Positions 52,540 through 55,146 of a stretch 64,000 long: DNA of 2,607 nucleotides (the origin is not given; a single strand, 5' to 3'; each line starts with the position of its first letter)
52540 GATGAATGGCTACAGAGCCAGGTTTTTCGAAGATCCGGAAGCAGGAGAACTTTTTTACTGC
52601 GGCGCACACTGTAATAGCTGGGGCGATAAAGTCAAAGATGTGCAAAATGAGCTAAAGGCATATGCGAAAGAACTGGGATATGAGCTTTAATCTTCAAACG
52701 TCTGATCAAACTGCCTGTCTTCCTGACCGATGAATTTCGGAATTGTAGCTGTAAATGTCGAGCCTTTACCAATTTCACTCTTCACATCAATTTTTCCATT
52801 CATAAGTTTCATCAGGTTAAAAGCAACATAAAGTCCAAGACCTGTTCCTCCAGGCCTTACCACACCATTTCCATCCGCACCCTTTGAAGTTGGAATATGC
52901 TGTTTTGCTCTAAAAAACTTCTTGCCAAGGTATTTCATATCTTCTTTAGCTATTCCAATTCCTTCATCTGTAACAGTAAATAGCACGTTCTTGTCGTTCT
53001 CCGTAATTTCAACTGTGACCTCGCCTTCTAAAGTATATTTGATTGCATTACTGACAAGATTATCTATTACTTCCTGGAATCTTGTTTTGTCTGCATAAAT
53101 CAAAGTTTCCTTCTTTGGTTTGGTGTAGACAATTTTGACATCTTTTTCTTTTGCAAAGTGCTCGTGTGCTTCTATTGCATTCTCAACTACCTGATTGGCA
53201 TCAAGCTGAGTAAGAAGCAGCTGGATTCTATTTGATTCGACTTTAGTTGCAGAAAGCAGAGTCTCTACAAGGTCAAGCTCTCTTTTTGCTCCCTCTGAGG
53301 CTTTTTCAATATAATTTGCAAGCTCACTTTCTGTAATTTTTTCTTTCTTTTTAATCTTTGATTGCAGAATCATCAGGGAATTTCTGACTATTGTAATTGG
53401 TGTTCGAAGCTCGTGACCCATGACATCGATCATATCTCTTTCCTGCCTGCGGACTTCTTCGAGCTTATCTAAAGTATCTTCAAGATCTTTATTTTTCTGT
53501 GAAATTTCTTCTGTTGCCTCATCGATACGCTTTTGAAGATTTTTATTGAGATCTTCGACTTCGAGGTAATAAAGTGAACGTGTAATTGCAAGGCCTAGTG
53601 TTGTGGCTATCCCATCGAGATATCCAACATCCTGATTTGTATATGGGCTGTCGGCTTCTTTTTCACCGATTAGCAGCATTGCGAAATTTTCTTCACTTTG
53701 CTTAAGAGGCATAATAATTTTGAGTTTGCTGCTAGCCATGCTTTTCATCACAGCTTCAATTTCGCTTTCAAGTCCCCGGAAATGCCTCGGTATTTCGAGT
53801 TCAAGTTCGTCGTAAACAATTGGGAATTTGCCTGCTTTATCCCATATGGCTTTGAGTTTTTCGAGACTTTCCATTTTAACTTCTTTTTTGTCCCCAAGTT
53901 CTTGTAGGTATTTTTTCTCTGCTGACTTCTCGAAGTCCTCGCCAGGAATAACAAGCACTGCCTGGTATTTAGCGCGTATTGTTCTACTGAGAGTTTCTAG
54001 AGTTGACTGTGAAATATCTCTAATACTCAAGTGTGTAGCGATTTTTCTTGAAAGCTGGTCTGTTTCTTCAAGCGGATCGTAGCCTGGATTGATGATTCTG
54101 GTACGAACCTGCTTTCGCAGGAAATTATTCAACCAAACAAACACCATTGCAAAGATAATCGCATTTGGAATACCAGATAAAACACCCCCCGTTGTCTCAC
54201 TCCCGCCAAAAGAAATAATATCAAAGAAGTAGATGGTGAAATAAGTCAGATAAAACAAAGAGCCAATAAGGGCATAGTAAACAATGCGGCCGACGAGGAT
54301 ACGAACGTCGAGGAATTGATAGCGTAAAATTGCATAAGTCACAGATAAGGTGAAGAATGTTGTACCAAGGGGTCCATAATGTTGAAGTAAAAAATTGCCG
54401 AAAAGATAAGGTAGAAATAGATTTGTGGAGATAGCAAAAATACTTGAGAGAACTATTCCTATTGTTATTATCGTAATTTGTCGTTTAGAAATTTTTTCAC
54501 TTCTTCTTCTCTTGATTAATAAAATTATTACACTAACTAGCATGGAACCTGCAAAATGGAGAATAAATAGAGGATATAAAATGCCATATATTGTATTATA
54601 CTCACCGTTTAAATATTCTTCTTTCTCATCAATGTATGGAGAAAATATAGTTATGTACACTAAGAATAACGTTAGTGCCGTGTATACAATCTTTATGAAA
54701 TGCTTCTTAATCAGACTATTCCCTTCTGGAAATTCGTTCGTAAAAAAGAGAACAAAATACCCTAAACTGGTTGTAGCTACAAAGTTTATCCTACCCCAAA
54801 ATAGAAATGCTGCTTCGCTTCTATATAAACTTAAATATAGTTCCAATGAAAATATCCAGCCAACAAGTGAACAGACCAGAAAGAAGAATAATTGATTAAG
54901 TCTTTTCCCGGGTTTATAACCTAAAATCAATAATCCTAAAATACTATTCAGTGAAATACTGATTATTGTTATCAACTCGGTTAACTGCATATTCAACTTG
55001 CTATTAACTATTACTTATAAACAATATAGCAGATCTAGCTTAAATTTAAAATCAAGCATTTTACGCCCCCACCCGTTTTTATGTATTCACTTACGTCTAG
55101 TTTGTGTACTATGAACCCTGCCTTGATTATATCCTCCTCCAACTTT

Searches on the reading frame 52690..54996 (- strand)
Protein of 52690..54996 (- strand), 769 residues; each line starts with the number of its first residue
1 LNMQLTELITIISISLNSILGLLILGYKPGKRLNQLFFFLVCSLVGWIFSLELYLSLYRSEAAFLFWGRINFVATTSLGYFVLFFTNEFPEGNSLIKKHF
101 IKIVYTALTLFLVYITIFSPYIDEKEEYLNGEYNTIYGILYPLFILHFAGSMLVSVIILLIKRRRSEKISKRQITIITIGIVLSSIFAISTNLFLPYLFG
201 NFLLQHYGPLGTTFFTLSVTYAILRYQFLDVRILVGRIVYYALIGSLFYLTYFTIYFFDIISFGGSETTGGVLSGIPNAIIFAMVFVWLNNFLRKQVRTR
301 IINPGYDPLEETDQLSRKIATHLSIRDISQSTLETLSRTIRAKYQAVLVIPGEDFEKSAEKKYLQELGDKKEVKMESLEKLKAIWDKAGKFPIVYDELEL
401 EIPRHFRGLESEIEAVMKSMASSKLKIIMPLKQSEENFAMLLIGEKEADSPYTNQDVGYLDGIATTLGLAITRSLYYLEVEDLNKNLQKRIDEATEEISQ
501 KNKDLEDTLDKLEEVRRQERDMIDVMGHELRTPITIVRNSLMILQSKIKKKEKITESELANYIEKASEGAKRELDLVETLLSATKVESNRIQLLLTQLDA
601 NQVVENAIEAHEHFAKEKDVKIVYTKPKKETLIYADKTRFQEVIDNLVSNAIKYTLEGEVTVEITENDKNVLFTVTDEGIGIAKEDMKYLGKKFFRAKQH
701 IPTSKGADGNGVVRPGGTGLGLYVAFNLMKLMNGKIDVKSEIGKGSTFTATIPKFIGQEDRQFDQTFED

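Call 39: search_protein_families(library=pfam, proteins=[window:52690-54996:-], max_evalue=0.01)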
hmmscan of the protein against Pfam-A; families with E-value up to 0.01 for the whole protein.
window:52690-54996:- (769 aa): 5 families
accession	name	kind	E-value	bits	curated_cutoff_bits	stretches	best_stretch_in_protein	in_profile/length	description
PF02518.31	HATPase_c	-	4.2e-26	92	26.4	1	636-754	2-109/111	Histidine kinase-, DNA gyrase B-, and HSP90-like ATPase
PF16927.11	HisKA_7TM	-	2.5e-13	50.9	28.6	1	10-231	2-222/224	N-terminal 7TM region of histidine kinase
PF00512.31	HisKA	-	8.8e-08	32.5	26.9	1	519-588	2-65/66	His Kinase A (phospho-acceptor) domain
PF13589.12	HATPase_c_3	-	0.0057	17.1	25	0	640-711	3-76/137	Histidine kinase-, DNA gyrase B-, and HSP90-like ATPase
PF13185.12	GAF_2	-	0.0087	16.7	28.6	0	323-471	2-135/136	GAF domain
